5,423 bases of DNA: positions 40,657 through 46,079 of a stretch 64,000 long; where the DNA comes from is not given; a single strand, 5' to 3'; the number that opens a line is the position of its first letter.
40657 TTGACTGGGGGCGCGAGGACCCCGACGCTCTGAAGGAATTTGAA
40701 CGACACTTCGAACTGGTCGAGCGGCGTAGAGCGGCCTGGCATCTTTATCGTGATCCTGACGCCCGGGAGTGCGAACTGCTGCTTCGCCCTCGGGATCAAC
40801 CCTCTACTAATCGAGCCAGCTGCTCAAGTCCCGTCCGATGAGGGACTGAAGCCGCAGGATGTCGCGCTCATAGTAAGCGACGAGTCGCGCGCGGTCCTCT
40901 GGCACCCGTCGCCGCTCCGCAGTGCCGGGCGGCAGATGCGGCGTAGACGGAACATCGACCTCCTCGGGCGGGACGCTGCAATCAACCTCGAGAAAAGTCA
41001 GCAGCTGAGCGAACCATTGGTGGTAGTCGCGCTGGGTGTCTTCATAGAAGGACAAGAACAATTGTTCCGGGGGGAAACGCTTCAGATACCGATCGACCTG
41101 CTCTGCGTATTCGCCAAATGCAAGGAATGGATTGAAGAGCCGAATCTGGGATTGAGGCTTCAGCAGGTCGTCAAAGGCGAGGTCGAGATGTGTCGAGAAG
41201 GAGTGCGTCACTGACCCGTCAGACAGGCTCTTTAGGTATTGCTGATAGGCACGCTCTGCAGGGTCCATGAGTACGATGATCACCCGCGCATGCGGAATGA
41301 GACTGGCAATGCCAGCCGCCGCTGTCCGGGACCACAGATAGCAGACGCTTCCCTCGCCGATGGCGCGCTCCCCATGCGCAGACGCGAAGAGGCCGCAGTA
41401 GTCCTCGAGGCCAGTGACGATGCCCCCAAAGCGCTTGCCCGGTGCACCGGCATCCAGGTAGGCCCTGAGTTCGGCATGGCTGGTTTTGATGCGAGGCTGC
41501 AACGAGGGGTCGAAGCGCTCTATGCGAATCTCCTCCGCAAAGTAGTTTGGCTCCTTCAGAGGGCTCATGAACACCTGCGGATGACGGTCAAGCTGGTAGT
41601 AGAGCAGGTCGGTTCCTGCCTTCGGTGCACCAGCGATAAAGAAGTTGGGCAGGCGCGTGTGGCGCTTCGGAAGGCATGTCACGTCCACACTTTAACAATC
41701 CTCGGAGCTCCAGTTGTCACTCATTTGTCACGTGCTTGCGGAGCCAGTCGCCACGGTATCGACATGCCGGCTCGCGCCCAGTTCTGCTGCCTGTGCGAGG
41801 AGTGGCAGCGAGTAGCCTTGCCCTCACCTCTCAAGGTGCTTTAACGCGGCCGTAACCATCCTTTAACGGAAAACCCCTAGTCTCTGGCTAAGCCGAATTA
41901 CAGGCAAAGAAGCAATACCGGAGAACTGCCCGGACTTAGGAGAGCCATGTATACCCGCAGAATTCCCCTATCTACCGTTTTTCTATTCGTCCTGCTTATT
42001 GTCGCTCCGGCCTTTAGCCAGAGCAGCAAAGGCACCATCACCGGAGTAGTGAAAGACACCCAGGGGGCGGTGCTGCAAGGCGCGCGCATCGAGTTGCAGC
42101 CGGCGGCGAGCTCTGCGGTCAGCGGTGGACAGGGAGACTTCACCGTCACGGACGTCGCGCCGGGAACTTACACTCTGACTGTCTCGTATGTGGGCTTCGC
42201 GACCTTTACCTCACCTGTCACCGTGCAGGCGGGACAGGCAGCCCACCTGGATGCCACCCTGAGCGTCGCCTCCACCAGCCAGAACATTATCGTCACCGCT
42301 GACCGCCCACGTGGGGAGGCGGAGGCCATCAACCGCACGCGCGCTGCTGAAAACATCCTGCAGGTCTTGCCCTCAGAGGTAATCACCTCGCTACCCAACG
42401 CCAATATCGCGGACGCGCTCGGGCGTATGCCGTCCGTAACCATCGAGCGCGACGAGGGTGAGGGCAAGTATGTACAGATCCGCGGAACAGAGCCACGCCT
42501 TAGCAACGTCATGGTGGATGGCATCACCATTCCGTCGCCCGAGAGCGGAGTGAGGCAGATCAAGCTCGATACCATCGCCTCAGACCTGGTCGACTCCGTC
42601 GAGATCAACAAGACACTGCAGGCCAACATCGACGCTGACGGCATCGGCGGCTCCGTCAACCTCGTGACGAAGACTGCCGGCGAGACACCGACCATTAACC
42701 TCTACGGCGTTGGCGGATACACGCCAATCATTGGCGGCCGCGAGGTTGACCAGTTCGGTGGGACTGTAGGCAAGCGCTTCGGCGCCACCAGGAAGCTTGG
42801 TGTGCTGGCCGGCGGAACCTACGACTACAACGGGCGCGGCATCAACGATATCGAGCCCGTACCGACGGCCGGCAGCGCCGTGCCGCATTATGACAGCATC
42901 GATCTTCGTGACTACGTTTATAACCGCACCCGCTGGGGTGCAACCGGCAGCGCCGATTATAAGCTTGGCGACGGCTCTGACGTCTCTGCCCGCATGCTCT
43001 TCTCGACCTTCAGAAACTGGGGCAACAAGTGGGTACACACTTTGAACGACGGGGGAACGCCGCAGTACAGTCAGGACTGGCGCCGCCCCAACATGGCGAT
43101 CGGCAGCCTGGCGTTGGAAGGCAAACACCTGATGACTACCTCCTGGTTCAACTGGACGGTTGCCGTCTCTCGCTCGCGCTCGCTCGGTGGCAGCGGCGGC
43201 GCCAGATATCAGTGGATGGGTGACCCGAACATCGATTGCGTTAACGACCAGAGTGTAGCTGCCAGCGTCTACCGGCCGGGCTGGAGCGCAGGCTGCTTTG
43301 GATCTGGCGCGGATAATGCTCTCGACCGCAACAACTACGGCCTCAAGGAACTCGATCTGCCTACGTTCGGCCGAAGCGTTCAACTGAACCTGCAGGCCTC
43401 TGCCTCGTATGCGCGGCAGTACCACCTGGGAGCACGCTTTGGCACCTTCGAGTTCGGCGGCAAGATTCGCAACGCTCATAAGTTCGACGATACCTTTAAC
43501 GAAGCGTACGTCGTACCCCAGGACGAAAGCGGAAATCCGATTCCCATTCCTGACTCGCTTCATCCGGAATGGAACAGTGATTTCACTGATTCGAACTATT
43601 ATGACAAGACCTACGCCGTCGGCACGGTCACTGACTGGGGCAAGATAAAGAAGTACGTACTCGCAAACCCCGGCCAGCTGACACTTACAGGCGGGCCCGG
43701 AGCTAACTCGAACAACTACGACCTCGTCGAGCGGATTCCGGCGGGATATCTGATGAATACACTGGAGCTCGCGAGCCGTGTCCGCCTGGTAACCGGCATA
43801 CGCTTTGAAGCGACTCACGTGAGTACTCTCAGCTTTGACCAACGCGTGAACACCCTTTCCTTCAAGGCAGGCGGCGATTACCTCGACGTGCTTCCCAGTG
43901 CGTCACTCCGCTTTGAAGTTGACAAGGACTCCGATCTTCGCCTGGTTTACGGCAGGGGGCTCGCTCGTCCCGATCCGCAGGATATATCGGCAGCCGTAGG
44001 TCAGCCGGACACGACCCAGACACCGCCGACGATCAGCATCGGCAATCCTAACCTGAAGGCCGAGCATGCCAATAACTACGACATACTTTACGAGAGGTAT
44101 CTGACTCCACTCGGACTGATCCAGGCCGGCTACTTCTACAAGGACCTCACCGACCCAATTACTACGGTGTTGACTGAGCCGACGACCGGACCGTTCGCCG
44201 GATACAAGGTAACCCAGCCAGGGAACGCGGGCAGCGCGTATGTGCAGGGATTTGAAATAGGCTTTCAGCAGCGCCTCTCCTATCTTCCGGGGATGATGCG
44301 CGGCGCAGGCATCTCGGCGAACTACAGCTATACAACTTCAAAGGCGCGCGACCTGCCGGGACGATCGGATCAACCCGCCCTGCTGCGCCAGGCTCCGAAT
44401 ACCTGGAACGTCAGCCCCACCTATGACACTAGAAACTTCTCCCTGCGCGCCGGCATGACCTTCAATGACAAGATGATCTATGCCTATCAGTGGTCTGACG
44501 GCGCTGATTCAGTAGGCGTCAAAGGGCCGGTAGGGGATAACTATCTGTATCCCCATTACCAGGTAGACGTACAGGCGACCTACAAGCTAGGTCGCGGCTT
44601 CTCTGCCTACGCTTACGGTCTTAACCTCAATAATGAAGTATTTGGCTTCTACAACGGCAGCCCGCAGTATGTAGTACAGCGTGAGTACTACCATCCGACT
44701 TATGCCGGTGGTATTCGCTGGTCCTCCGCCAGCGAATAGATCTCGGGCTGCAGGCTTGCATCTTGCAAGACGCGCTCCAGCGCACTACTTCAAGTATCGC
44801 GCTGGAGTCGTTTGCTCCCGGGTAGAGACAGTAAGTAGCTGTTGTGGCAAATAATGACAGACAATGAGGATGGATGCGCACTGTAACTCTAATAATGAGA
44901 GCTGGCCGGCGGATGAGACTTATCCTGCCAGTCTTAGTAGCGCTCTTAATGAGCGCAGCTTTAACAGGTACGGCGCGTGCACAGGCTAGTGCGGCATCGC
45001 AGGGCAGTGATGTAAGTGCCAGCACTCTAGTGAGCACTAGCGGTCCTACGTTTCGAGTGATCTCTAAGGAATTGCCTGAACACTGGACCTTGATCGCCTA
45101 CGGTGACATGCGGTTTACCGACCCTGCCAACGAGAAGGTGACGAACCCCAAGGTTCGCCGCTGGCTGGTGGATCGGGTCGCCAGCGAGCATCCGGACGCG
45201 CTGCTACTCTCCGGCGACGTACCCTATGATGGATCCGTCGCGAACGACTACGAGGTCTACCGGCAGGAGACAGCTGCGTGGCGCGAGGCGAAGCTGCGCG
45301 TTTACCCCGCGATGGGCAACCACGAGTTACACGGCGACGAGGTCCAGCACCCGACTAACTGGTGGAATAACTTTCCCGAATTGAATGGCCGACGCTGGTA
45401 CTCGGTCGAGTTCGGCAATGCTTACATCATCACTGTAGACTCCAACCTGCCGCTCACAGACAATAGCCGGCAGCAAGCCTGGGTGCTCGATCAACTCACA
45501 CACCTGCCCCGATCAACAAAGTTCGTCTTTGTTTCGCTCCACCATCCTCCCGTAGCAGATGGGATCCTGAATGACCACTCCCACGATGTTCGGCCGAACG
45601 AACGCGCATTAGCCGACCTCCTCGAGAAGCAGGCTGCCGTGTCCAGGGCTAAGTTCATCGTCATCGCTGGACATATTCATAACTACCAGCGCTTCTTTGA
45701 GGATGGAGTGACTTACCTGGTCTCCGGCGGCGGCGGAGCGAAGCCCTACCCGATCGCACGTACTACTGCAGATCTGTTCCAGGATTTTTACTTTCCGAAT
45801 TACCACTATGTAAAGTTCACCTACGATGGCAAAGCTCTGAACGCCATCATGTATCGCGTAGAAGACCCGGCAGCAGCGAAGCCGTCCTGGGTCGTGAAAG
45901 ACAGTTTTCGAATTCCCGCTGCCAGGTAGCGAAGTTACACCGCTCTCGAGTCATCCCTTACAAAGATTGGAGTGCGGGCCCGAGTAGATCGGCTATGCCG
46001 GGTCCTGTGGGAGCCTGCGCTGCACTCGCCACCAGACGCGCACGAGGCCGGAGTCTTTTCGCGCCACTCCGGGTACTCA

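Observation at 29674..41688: Eight-gene translationally coupled operon with five radical SAM enzymes (four B12-dependent), plus a convergent sulfotransferase: orphan biosynthetic system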

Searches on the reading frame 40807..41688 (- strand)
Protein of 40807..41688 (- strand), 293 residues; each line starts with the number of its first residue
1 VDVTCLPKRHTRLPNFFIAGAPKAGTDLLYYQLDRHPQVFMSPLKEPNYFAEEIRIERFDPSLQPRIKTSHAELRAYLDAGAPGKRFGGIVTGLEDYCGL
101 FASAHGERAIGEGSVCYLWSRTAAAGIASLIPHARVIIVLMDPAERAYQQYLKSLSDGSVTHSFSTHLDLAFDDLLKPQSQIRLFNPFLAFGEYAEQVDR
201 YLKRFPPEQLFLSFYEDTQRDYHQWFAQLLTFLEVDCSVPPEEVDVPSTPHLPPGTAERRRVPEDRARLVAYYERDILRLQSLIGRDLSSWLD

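Call 3: search_protein_families(library=pfam, proteins=[window:40807-41688:-], max_evalue=0.01)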
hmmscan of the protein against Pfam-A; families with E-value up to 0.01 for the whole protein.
window:40807-41688:- (293 aa): 2 families
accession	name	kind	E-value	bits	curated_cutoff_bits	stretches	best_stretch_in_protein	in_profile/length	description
PF13469.12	Sulfotransfer_3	-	2.9e-10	41.2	27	1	14-236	1-213/216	Sulfotransferase family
PF00685.33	Sulfotransfer_1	-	1.8e-09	37.8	22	1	132-244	89-188/255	Sulfotransferase domain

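Call 4: search_protein_families(library=ncbifam, proteins=[window:40807-41688:-], max_evalue=0.01)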
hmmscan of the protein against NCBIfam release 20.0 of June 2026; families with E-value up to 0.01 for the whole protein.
window:40807-41688:- (293 aa): 0 families

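Call 64: search_solved_structures(query=window:40807-41688:-, max_evalue=0.1)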
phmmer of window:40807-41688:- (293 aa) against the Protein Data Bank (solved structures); distinct sequences matched with E-value up to 0.1: 14.
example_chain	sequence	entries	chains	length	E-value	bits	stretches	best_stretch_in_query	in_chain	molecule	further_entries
3rnl_A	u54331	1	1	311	2e-26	96.4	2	95-242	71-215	Sulfotransferase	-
1nst_A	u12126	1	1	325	4.2e-08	36.2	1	112-211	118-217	HEPARAN SULFATE N-DEACETYLASE/N-SULFOTRANSFERASE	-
8ccy_A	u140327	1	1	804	5.8e-07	32.4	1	112-211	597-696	Bifunctional heparan sulfate N-deacetylase/N-sulfotransferase 1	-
8chs_A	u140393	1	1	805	5.8e-07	32.4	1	112-211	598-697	Bifunctional heparan sulfate N-deacetylase/N-sulfotransferase 1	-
9f6z_A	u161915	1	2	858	6.9e-07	32.2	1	112-211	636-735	Bifunctional heparan sulfate N-deacetylase/N-sulfotransferase 1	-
8cd0_A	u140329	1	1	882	7.4e-07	32.1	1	112-211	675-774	Bifunctional heparan sulfate N-deacetylase/N-sulfotransferase 1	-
1t8t_A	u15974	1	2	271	6.7e-05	25.7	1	112-212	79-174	heparan sulfate D-glucosaminyl 3-O-sulfotransferase 3A1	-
1t8u_A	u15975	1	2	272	6.8e-05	25.6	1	112-212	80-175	heparan sulfate D-glucosaminyl 3-O-sulfotransferase 3A1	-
6xkg_B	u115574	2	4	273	6.9e-05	25.6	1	112-212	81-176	Heparan sulfate glucosamine 3-O-sulfotransferase 3A1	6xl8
3uan_A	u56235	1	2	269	0.017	17.8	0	112-206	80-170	Heparan sulfate glucosamine 3-O-sulfotransferase 1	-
1vkj_A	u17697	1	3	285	0.021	17.5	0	112-206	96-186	heparan sulfate (glucosamine) 3-O-sulfotransferase 1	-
9wp1_A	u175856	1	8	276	0.059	16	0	10-39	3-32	Protein-tyrosine sulfotransferase 1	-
5wrj_A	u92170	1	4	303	0.061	15.9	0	10-39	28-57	Protein-tyrosine sulfotransferase 1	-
5wri_A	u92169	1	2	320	0.071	15.7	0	10-39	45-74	Protein-tyrosine sulfotransferase 1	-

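Call 93: find_homologous_proteins(query=window:40807-41688:-)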
Query window:40807-41688:- (293 aa): 1028 proteins with E <= 0.001 among 2688 candidates; the best 120 are listed.
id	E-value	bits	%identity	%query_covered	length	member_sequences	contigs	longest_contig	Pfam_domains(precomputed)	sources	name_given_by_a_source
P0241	6.2e-198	674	100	100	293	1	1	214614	PF13469.13,PF00685.34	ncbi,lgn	ncbi:MAG TPA: sulfotransferase [Acidisarcina sp.]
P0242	4.1e-133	461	73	96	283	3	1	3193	PF13469.13,PF00685.34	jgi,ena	-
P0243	5.5e-130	451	73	96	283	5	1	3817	PF13469.13,PF00685.34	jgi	jgi:hypothetical protein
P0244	8.2e-130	451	71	96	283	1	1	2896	PF13469.13,PF00685.34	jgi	jgi:hypothetical protein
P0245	9.8e-128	444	72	96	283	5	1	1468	PF13469.13,PF00685.34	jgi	jgi:Sulfotransferase family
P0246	2.2e-127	443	72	96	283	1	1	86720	PF13469.13,PF00685.34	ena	-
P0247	4.1e-126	438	70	96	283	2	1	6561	PF13469.13,PF00685.34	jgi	jgi:hypothetical protein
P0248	4.5e-126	438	70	96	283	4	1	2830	PF13469.13,PF00685.34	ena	-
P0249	2.8e-125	436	70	96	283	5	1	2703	PF13469.13,PF00685.34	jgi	-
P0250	3.1e-124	432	70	96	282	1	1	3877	PF13469.13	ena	-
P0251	2.7e-121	423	67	96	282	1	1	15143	PF13469.13,PF00685.34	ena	-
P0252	3.3e-120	419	67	96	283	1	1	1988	PF13469.13,PF00685.34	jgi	jgi:hypothetical protein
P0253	6.4e-120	418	66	96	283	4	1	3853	PF13469.13,PF00685.34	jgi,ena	jgi:hypothetical protein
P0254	2.4e-119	416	67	96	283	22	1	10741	PF13469.13,PF00685.34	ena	-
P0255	5.5e-119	415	66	96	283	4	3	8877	PF13469.13,PF00685.34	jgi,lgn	jgi:hypothetical protein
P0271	1.1e-110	388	57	96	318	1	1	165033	PF13469.13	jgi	jgi:hypothetical protein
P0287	2.2e-102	361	55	96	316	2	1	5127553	PF13469.13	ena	-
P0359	1.4e-86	309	49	95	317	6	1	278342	PF13469.13,PF00685.34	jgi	jgi:Sulfotransferase family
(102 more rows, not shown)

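Call 94: find_encoding_contigs(protein=P0287, flank=10000, max_places=1)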
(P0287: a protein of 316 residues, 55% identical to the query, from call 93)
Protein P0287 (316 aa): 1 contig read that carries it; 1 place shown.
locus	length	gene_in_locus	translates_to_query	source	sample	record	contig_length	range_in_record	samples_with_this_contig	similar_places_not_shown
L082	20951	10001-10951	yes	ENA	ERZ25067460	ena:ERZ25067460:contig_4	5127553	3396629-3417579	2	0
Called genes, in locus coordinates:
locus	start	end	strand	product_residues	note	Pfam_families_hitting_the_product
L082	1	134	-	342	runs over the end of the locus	PF04055:Radical_SAM, PF13186:SPASM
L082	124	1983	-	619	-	PF01209:Ubie_methyltran (weak), PF08241:Methyltransf_11, PF08242:Methyltransf_12, PF13489:Methyltransf_23, PF13649:Methyltransf_25, PF13847:Methyltransf_31, PF01979:Amidohydro_1 (faint)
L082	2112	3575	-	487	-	PF02310:B12-binding, PF04055:Radical_SAM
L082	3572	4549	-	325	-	PF13489:Methyltransf_23, PF08241:Methyltransf_11, PF08242:Methyltransf_12 (weak), PF13649:Methyltransf_25, PF13847:Methyltransf_31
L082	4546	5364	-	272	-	PF01209:Ubie_methyltran (weak), PF13847:Methyltransf_31, PF08241:Methyltransf_11, PF08242:Methyltransf_12, PF13649:Methyltransf_25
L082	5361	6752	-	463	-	PF02310:B12-binding, PF04055:Radical_SAM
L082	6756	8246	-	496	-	PF02310:B12-binding, PF04055:Radical_SAM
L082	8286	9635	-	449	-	PF02310:B12-binding, PF04055:Radical_SAM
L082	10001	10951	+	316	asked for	PF13469:Sulfotransfer_3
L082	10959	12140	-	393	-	-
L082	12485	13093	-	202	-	PF00440:TetR_N, PF13305:TetR_C_33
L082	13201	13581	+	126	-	PF14087:DUF4267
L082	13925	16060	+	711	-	PF22848:ASD1_dom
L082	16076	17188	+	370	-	PF00756:Esterase, PF12697:Abhydrolase_6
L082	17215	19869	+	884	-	PF00933:Glyco_hydro_3, PF01915:Glyco_hydro_3_C, PF07691:PA14, PF14310:Fn3-like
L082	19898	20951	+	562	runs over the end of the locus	PF00135:COesterase, PF20434:BD-FAE (weak), PF07859:Abhydrolase_3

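Call 95: find_encoding_contigs(protein=P0359, flank=10000, max_places=1)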
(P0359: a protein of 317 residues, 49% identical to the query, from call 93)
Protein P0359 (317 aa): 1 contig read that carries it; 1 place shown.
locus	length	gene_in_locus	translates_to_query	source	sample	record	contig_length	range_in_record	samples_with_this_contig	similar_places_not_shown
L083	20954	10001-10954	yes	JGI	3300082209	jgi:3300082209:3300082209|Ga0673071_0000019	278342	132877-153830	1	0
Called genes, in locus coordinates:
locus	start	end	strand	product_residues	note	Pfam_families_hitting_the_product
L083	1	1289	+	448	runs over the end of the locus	PF02310:B12-binding, PF04055:Radical_SAM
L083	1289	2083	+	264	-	PF13489:Methyltransf_23, PF08241:Methyltransf_11, PF08242:Methyltransf_12 (weak), PF13649:Methyltransf_25, PF13847:Methyltransf_31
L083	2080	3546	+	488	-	PF02310:B12-binding, PF04055:Radical_SAM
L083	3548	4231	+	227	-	PF13489:Methyltransf_23 (weak), PF13847:Methyltransf_31, PF08241:Methyltransf_11, PF13649:Methyltransf_25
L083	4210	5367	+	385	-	PF01979:Amidohydro_1 (weak)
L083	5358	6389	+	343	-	PF04055:Radical_SAM, PF13353:Fer4_12 (weak), PF13186:SPASM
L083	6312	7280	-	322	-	PF00685:Sulfotransfer_1, PF13469:Sulfotransfer_3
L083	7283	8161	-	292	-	PF01833:TIG (weak)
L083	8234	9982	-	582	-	PF04932:Wzy_C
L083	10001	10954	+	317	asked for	PF00685:Sulfotransfer_1 (faint), PF13469:Sulfotransfer_3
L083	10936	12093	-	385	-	-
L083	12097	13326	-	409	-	PF14522:Cytochrome_C7 (faint), PF14537:Cytochrom_c3_2 (faint), PF13435:Cytochrome_C554 (faint), PF09699:Paired_CXXCH_1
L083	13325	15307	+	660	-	-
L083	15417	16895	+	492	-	PF00171:Aldedh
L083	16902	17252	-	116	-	-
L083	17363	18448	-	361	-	PF00126:HTH_1 (weak), PF12727:PBP_like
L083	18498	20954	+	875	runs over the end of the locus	PF13620:CarboxypepD_reg, PF17210:SdrD_B (weak), PF22904:NOMO1-like_2nd (faint), PF07715:Plug, PF00593:TonB_dep_Rec_b-barrel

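Call 96: find_encoding_contigs(protein=P0271, flank=10000, max_places=1)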
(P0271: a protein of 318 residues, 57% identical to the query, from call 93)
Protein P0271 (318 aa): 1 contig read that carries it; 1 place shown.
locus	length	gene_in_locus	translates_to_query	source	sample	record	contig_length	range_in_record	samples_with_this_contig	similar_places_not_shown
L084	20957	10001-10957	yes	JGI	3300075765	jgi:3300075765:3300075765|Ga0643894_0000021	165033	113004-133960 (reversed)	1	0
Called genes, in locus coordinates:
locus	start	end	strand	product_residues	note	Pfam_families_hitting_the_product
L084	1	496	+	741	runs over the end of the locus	PF02449:Glyco_hydro_42, PF08532:Glyco_hydro_42M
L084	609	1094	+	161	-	PF07883:Cupin_2 (faint)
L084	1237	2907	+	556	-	PF02652:Lactate_perm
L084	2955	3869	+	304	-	PF03446:NAD_binding_2, PF03807:F420_oxidored, PF14833:NAD_binding_11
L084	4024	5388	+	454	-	PF13660:DUF4147, PF05161:MOFRL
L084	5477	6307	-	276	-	PF00392:GntR, PF07729:FCD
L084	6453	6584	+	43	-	-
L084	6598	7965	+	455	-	PF17389:Bac_rhamnosid6H (faint), PF22422:MGH1-like_GH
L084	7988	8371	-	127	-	PF00583:Acetyltransf_1, PF13673:Acetyltransf_10, PF13508:Acetyltransf_7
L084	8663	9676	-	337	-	PF27840:ScmC, PF07475:Hpr_kinase_C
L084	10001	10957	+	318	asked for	PF13469:Sulfotransfer_3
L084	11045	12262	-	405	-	-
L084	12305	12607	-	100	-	-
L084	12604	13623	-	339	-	-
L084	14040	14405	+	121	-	PF13473:Cupredoxin_1, PF00116:COX2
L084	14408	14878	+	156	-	PF00034:Cytochrom_C, PF13442:Cytochrome_CBB3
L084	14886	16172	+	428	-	PF14907:NTP_transf_5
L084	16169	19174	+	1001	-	PF02563:Poly_export, PF22461:SLBB_2 (faint), PF10531:SLBB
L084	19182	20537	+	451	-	PF02706:Wzz (weak), PF13807:GNVR (weak)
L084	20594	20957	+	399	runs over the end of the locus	PF04932:Wzy_C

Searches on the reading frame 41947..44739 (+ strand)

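Call 6: search_protein_families(library=pfam, proteins=[window:41947-44739:+], max_evalue=0.01)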
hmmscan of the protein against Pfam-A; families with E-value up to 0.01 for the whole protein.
window:41947-44739:+ (930 aa): 8 families
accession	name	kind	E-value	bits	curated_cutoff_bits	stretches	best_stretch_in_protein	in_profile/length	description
PF00593.30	TonB_dep_Rec_b-barrel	-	4e-31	109.8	27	1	456-894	55-436/436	TonB dependent receptor-like, beta-barrel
PF14905.12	OMP_b-brl_3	-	2.8e-20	73.2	27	1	586-842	103-337/408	Outer membrane protein beta-barrel family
PF13620.12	CarboxypepD_reg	-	3.9e-19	69.2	32.3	1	30-106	1-82/82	Carboxypeptidase regulatory-like domain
PF07715.20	Plug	-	2.3e-15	57.4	23.9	1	136-235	7-106/107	TonB-dependent Receptor Plug Domain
PF13715.12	CarbopepD_reg_2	-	6.5e-12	45.8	32.2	1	31-110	1-81/88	CarboxypepD_reg-like domain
PF14686.12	fn3_3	-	4.9e-06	26.7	24.4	1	61-100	33-74/75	Polysaccharide lyase family 4, domain II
PF08308.17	PEGA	-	9e-06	26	20.8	1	62-106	24-68/71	PEGA domain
PF09430.16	EMC7_beta-sandw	-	0.0026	18.4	26.6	0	43-113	7-78/122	ER membrane protein complex subunit 7, beta-sandwich domain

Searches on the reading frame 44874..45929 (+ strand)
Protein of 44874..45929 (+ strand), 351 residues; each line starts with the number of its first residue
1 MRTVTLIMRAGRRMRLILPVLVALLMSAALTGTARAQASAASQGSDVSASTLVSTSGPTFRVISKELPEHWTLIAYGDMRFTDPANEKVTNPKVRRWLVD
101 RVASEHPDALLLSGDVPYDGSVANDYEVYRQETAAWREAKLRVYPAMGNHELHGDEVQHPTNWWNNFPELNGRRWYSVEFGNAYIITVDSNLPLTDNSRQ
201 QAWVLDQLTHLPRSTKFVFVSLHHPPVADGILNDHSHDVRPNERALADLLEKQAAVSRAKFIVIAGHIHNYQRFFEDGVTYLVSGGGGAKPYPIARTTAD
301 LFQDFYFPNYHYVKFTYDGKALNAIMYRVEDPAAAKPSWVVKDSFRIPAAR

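Call 6: search_protein_families(library=pfam, proteins=[window:44874-45929:+], max_evalue=0.01)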
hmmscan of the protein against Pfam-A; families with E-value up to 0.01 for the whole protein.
window:44874-45929:+ (351 aa): 1 family
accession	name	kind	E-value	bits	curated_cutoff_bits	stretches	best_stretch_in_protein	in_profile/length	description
PF00149.33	Metallophos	-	3.3e-10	41.1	21.5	1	97-271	20-191/191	Calcineurin-like phosphoesterase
